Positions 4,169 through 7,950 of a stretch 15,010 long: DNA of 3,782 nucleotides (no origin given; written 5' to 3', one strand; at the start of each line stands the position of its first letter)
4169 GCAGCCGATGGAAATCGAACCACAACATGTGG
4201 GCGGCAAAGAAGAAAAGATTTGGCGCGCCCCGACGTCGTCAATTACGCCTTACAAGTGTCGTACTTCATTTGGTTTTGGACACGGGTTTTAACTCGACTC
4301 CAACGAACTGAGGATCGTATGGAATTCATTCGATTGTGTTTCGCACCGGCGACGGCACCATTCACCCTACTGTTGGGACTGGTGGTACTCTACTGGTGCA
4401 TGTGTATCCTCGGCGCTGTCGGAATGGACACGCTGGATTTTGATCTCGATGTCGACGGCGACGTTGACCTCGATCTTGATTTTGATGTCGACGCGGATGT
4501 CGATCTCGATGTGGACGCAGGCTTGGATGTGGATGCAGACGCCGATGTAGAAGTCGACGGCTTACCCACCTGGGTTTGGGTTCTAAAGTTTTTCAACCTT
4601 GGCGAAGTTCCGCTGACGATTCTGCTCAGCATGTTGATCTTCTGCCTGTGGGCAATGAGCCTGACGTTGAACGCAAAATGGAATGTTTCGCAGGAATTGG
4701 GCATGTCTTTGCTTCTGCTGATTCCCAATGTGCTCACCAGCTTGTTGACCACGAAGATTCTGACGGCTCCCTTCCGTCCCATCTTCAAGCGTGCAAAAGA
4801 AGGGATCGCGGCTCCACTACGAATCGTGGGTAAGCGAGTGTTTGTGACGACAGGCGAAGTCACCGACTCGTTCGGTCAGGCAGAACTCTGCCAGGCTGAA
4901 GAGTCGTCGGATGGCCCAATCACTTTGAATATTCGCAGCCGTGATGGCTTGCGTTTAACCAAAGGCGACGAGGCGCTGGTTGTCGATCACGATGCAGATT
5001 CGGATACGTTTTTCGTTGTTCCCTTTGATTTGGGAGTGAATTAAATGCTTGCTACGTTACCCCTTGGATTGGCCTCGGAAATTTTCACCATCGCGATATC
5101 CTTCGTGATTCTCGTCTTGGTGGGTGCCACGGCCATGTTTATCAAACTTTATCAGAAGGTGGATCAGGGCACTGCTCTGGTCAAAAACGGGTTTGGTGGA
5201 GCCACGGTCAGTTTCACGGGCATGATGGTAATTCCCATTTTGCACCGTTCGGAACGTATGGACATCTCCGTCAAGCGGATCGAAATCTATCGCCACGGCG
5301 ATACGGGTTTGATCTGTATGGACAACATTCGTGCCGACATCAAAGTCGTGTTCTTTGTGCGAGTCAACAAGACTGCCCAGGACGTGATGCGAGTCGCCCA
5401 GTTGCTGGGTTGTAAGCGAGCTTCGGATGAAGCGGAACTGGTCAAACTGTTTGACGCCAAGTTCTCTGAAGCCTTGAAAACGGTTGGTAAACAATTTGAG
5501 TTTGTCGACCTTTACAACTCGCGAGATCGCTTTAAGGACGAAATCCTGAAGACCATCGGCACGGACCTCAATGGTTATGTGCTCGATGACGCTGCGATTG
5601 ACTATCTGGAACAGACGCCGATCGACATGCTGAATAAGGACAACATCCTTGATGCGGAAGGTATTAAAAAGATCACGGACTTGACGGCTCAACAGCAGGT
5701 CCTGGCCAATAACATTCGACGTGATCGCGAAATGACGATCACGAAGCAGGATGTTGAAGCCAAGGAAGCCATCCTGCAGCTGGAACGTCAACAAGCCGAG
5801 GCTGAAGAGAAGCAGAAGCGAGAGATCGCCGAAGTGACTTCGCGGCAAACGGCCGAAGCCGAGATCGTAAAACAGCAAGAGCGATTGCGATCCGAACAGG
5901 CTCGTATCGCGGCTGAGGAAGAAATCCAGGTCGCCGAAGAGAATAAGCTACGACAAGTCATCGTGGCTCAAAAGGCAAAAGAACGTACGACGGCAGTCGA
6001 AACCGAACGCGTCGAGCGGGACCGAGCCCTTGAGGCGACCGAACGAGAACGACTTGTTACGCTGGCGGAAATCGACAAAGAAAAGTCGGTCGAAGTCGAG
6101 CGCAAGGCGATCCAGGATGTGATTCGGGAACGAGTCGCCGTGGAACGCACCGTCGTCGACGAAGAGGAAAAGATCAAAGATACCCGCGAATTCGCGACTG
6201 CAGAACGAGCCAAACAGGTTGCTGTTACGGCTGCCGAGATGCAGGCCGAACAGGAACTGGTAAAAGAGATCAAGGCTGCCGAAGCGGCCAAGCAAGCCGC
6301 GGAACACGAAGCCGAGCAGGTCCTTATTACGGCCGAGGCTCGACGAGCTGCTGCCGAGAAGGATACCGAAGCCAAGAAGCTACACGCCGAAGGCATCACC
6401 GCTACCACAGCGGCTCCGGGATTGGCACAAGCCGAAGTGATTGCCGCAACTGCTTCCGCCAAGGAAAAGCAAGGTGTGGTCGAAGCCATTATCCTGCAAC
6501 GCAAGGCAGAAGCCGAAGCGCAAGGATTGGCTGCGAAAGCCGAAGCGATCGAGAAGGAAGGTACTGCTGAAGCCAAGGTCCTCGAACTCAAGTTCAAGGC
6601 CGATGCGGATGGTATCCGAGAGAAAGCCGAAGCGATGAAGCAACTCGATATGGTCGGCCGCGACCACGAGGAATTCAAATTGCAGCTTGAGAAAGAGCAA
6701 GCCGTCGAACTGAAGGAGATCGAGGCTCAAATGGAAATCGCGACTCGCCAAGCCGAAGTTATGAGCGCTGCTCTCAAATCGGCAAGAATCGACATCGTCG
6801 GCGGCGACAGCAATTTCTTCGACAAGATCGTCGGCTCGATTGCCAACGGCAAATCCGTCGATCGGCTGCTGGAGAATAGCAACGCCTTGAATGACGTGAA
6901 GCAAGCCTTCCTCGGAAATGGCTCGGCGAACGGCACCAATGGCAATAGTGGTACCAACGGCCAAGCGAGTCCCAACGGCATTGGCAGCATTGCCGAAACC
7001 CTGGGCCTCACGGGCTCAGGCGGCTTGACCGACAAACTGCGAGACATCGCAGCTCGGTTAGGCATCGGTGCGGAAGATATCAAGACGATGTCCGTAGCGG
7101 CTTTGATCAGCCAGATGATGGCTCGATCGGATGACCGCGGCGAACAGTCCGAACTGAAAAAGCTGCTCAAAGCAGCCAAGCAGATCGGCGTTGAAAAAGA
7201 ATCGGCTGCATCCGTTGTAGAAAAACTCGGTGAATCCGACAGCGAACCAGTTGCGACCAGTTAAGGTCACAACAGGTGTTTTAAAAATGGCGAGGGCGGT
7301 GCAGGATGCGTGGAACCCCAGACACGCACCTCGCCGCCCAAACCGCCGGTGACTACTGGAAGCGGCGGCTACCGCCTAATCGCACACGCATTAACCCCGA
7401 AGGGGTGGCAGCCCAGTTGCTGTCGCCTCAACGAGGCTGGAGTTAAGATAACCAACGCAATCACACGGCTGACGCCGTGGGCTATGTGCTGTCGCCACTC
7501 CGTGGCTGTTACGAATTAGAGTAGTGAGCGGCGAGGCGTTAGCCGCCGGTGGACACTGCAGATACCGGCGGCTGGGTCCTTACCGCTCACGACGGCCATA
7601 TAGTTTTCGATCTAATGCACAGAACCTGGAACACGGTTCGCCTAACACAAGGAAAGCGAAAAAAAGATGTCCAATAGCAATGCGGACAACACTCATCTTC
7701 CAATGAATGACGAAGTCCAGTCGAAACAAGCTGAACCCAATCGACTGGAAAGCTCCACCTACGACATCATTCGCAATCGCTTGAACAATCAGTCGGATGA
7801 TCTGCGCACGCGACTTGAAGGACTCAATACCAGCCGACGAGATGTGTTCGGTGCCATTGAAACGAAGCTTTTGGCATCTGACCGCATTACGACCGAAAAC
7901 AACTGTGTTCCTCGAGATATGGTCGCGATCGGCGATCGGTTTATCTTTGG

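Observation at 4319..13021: Candidate novel module: YqiJ/NfeD-like membrane protein, flotillin, structured leader, and a giant 1,784-aa AAA_5 ATPase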

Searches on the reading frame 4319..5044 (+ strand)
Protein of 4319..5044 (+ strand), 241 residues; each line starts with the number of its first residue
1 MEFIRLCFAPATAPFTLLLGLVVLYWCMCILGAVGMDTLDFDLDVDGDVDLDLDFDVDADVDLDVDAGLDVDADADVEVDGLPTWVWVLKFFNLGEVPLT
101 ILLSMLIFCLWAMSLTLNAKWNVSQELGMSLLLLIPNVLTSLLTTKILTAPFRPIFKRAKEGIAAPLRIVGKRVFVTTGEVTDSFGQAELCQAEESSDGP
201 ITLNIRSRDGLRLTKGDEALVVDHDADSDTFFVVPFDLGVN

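Call 6: search_protein_families(library=pfam, proteins=[window:4319-5044:+], max_evalue=0.01)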
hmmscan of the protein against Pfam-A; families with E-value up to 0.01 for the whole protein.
window:4319-5044:+ (241 aa): 0 families

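Call 7: search_protein_families(library=ncbifam, proteins=[window:4319-5044:+], max_evalue=0.01)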
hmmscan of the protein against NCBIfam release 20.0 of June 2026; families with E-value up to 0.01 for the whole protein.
window:4319-5044:+ (241 aa): 0 families
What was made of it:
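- Tried and rejected: Full-length scans of the flotillin and the YqiJ-like protein returned nothing (calls 6, 7).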

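Call 8: search_protein_families(library=pfam, proteins=[window:4319-5044:+], max_evalue=10)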
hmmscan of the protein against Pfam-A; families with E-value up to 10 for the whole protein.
window:4319-5044:+ (241 aa): 2 families
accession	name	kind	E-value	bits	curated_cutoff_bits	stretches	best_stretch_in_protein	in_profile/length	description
PF21001.2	YqiJ_N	-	0.28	11.8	23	1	14-118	3-87/116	Inner membrane protein YqiJ, N-terminal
PF11419.13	DUF3194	-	7.8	7.4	21.5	1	54-82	35-61/83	Protein of unknown function (DUF3194)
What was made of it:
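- On Flotillin / SPFH (YqiK-FloT type): The full-length scan returns nothing (calls 6, 8); I attribute this to HMMER's composition filters.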

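Call 9: search_protein_families(library=padloc, proteins=[window:4319-5044:+], max_evalue=0.1)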
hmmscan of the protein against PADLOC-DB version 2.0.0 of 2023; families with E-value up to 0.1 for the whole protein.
window:4319-5044:+ (241 aa): 0 families

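Call 51: search_protein_families(library=pfam, alignment_id=A4, max_evalue=0.01)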
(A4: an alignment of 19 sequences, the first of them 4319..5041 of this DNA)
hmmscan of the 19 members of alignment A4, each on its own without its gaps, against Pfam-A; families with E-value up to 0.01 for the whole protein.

A. member 1, window:4319-5041:+ (241 aa): 0 families

B. families by the number of members that match (of 19 scanned): 2 families
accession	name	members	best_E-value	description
PF21001.2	YqiJ_N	4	0.00012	Inner membrane protein YqiJ, N-terminal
PF01957.25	NfeD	2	0.0049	NfeD-like C-terminal, partner-binding domain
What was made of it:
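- On YqiJ/YuaF (short NfeD, DUF1449): PF01957 is found in only 2 of the 19 proteins scanned, best E=0.0049 (call 51).
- Checked: YqiJ_N is found in 4 of 19 homologues and NfeD in 2 of 19 (call 51).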

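Call 52: search_solved_structures(query=A4, max_evalue=1)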
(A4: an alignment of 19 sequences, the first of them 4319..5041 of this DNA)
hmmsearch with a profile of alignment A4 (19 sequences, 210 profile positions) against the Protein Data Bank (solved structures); distinct sequences matched with E-value up to 1: 1.
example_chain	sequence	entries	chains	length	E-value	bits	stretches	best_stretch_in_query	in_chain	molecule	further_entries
2k14_A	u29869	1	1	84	0.46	13.3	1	141-197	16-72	YuaF protein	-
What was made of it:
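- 4319..5044 (+): YqiJ/YuaF-type (short NfeD-like) membrane protein, 241 aa. It has three hydrophobic segments, an acidic (D-x)n loop between the first two, and a C-terminal beta domain. PDB YuaF 2k14 scores E=0.46 (call 52).
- On YqiJ/YuaF (short NfeD, DUF1449): YuaF structure 2k14 scores E=0.46 over the expected region (call 52).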

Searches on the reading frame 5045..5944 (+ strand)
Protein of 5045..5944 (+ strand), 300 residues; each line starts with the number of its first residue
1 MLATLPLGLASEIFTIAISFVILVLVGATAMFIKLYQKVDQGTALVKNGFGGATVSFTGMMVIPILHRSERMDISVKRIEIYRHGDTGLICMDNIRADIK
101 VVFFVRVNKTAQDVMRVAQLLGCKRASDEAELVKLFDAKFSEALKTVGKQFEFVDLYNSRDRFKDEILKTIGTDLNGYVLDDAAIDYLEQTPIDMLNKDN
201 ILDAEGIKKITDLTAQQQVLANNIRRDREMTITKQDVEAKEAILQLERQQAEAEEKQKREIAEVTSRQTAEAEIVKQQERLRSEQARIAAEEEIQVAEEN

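Call 8: search_protein_families(library=pfam, proteins=[window:5045-5800:+], max_evalue=10)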
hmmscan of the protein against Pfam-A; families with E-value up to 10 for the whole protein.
window:5045-5800:+ (252 aa): 1 family
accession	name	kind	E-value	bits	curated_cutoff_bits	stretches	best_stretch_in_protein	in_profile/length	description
PF01145.31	Band_7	-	1.5e-08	35.3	23.6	1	38-179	2-134/176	SPFH domain / Band 7 family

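Call 54: search_protein_families(library=pfam, proteins=[window:5045-5944:+], max_evalue=0.1)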
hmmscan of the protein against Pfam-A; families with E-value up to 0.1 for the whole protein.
window:5045-5944:+ (300 aa): 1 family
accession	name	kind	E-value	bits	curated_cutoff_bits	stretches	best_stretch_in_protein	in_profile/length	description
PF01145.31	Band_7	-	0.0011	19.5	23.6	1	38-179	2-134/176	SPFH domain / Band 7 family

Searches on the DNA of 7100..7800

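Call 31: search_rna_families(source=window, start=7100, end=7800, threshold=evalue, max_evalue=1)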
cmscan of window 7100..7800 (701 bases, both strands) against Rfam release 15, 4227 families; matches with E-value up to 1: 1.
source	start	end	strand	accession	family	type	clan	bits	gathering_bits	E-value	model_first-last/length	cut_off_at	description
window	7462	7507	+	RF01687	Acido-Lenti-1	Gene; sRNA;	-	38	37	5.1e-07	1-46/46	no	Acido-Lenti-1 RNA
